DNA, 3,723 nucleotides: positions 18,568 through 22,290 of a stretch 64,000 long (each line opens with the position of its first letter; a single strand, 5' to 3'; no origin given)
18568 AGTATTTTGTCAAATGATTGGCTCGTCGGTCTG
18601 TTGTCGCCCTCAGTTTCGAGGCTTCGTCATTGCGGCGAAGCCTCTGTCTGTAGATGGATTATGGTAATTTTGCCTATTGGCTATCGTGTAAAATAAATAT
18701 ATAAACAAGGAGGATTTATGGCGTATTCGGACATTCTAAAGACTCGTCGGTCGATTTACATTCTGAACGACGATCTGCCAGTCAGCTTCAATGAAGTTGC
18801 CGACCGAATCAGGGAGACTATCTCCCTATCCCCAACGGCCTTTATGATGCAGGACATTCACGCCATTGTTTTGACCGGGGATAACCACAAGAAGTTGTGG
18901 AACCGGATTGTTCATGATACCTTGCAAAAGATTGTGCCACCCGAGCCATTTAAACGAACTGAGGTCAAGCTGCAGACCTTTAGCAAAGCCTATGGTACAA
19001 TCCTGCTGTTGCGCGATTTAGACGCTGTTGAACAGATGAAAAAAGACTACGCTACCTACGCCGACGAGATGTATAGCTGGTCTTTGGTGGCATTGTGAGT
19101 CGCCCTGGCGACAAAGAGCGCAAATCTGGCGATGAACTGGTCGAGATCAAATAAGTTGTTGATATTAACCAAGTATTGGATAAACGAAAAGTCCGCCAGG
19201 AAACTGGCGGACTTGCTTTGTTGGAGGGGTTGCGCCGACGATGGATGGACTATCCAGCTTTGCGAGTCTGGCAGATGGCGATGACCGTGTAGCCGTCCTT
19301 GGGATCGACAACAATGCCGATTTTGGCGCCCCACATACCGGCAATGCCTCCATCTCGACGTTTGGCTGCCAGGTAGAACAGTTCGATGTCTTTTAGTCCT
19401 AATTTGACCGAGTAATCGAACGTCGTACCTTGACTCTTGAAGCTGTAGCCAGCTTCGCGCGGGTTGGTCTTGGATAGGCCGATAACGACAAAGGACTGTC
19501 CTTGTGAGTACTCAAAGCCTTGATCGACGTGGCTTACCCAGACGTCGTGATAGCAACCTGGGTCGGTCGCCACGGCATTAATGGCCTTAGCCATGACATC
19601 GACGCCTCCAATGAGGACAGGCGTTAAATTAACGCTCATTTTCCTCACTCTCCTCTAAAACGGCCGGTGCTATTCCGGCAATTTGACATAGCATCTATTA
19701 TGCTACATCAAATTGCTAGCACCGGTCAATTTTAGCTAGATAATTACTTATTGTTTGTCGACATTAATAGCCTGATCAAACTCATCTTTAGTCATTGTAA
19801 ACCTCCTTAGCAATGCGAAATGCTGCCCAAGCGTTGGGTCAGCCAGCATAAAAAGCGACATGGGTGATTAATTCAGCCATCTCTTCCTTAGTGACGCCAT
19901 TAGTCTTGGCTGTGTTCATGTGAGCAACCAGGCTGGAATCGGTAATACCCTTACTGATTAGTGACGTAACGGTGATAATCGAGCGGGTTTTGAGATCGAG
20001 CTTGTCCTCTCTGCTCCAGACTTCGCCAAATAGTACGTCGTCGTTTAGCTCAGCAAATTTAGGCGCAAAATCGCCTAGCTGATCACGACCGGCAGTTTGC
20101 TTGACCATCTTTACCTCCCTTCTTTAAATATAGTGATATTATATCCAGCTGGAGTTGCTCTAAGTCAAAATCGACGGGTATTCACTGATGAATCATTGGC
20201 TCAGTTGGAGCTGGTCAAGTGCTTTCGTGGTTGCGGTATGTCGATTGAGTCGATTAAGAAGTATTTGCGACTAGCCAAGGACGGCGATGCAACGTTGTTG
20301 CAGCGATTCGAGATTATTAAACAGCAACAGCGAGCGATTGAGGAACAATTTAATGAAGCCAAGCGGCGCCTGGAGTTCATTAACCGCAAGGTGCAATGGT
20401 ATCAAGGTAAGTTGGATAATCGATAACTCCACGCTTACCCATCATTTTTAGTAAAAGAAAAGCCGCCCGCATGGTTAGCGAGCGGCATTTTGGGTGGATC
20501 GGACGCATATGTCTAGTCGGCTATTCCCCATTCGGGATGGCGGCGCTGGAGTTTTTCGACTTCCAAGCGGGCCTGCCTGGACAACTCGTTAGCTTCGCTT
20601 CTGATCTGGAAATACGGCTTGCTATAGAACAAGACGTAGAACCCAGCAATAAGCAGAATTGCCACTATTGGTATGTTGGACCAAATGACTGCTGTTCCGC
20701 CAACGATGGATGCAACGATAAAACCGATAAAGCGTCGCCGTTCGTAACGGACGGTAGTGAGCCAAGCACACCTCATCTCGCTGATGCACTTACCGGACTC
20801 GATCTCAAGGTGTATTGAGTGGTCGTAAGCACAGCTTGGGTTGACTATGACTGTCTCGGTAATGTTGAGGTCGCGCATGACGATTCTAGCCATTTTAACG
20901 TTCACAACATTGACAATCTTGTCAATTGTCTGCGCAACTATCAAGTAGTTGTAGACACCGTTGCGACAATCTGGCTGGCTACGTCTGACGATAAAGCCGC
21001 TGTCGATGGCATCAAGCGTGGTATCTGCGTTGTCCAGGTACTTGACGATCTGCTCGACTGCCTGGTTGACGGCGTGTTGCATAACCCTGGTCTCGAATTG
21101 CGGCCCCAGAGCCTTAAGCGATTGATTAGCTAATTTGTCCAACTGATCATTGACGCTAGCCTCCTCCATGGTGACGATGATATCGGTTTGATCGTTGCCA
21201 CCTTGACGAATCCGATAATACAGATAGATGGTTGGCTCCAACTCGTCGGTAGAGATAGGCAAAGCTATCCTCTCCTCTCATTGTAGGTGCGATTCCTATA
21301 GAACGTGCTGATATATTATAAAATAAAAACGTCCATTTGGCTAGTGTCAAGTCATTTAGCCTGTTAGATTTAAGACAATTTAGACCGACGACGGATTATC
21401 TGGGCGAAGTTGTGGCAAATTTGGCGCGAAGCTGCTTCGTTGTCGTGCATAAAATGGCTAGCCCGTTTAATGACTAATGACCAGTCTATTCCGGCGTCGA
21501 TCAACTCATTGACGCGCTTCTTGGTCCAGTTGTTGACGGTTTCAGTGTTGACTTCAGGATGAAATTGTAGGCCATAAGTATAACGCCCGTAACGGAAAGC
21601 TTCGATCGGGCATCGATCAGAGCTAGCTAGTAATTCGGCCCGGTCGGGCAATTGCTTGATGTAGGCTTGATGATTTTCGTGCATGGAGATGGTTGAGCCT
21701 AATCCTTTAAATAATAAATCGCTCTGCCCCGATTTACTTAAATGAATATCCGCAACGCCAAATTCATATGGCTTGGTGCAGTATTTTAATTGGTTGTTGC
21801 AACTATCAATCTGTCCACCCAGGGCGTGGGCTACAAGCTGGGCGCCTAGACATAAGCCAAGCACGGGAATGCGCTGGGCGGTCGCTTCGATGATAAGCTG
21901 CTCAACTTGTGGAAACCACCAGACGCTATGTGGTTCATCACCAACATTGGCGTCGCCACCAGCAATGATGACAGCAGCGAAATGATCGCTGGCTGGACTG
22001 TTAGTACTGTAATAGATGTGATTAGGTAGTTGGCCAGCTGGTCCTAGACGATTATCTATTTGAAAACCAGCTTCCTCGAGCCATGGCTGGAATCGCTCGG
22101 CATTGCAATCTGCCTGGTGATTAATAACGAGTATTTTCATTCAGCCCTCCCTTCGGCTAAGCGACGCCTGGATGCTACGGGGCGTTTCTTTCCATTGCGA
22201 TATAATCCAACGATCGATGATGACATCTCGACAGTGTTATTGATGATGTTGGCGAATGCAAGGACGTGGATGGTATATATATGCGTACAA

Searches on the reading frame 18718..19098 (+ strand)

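Call 19: search_protein_families(library=pfam, proteins=[window:18718-19098:+], max_evalue=0.01)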
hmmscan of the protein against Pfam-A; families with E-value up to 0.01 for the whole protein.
window:18718-19098:+ (126 aa): 1 family
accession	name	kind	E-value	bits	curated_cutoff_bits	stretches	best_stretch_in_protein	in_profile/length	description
PF00881.29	Nitroreductase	-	7.8e-08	33.1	23.5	1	7-123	1-116/167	Nitroreductase family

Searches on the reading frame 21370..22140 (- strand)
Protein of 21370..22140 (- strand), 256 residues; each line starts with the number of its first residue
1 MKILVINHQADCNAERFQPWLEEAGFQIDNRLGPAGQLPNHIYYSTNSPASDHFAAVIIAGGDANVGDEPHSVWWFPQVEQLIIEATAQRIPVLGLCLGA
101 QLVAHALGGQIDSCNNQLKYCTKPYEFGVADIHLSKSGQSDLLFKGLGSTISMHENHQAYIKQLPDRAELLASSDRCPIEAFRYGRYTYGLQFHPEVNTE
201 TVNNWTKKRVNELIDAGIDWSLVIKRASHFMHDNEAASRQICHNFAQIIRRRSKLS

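Call 19: search_protein_families(library=pfam, proteins=[window:21370-22140:-], max_evalue=0.01)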
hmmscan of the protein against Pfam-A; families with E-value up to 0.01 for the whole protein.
window:21370-22140:- (256 aa): 2 families
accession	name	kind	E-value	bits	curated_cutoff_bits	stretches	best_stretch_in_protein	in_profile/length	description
PF00117.34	GATase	-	9.8e-20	71.5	22.8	1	51-201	40-177/190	Glutamine amidotransferase class-I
PF07722.19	Peptidase_C26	-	2.8e-12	47.3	20.5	1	81-196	96-219/219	Peptidase C26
